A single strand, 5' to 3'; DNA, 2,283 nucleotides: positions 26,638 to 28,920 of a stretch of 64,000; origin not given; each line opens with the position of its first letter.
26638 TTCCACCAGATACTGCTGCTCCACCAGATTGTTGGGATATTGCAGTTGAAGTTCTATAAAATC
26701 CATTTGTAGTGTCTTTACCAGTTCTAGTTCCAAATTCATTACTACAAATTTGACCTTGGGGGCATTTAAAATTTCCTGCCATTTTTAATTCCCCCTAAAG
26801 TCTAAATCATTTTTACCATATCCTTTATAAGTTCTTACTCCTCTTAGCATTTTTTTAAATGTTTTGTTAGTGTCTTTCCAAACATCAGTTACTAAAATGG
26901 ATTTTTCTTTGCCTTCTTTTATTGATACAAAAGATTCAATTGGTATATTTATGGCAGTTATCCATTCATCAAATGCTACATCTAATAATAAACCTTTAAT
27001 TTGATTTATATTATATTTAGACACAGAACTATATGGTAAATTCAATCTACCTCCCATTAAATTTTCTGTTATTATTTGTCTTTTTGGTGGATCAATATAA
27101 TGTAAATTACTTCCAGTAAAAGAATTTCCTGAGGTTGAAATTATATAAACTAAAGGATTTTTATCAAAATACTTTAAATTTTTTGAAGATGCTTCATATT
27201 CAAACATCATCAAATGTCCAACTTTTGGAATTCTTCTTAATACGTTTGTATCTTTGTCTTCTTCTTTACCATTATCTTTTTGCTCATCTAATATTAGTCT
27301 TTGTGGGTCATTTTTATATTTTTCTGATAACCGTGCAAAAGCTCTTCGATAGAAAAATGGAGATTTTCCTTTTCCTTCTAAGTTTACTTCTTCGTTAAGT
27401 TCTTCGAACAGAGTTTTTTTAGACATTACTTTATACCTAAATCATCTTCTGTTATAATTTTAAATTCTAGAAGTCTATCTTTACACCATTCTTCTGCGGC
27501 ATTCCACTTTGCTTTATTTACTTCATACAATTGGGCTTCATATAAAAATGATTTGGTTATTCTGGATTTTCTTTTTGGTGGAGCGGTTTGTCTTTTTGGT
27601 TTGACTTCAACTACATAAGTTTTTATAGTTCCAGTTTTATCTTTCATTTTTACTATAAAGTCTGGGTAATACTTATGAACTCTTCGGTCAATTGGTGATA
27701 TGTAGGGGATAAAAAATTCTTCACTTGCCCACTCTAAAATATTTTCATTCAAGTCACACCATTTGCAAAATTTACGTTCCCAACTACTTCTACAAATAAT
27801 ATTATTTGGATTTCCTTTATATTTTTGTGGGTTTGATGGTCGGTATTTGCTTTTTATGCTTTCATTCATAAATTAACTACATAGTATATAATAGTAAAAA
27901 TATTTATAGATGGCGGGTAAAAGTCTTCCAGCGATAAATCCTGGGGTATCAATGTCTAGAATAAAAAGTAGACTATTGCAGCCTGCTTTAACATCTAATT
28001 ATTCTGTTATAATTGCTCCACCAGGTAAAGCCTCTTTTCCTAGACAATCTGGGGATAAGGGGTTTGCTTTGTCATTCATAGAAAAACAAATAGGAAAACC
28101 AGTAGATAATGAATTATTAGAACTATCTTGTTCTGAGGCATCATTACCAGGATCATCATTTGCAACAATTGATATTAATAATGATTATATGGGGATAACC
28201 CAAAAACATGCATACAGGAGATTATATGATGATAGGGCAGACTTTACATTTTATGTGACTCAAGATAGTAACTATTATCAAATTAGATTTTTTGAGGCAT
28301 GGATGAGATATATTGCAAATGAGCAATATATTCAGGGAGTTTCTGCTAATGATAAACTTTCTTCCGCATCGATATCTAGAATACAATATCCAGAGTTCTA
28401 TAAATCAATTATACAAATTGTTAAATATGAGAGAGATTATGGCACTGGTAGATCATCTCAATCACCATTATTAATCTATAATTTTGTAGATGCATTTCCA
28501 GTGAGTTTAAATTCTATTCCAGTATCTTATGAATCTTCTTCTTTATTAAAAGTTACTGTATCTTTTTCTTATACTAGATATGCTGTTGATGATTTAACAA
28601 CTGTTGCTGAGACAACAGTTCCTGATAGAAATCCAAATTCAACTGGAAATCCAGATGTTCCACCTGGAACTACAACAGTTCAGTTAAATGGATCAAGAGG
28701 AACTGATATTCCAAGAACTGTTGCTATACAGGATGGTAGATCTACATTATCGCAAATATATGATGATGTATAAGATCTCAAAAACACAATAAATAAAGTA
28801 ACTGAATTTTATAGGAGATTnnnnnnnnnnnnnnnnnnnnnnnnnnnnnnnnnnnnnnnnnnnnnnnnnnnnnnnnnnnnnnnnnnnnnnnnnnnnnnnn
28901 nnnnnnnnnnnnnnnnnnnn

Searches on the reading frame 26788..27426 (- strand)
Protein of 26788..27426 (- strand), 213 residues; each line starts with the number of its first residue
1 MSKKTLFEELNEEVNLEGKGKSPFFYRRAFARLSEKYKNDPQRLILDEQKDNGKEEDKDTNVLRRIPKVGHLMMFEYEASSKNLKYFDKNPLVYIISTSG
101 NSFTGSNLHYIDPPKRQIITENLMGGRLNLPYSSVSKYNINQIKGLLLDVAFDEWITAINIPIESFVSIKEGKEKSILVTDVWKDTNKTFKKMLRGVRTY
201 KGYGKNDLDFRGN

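Call 90: search_protein_families(library=phrogs, proteins=[window:26788-27426:-], max_evalue=0.00001)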
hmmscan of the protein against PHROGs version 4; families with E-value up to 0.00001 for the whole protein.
window:26788-27426:- (213 aa): 1 family
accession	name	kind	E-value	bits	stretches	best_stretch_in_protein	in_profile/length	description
phrog_429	-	DNA, RNA and nucleotide metabolism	6.6e-31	108.7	1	50-192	52-209/210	DNA end protector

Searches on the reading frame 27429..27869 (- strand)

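Call 90: search_protein_families(library=phrogs, proteins=[window:27429-27869:-], max_evalue=0.00001)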
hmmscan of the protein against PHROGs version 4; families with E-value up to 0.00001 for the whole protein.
window:27429-27869:- (147 aa): 3 families
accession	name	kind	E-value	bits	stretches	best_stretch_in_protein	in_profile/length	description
phrog_218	-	connector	3.9e-58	196.7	1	4-145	3-142/148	head closure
phrog_14892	-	connector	8.2e-24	85.3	1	36-144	2-110/117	head closure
phrog_15427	-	DNA, RNA and nucleotide metabolism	6.6e-09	36.8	0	6-84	147-218/270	endonuclease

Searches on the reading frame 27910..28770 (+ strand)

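Call 4: search_protein_families(library=pfam, proteins=[window:27910-28770:+], max_evalue=0.01)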
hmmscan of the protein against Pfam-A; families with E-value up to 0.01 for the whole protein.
window:27910-28770:+ (287 aa): 1 family
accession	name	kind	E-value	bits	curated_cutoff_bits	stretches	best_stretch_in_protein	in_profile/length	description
PF23849.1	Phage_TTP_2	-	2.9e-17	63.7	27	1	52-225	7-169/177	Phage tail tube protein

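Call 5: search_protein_families(library=phrogs, proteins=[window:27910-28770:+], max_evalue=0.01)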
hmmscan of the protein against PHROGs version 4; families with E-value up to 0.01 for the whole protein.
window:27910-28770:+ (287 aa): 2 families
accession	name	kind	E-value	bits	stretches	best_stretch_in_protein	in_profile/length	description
phrog_45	-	tail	1.7e-33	117.2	1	23-253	89-278/350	tail tube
phrog_3629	-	tail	2.7e-06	27.8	1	70-229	76-209/313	tail tube protein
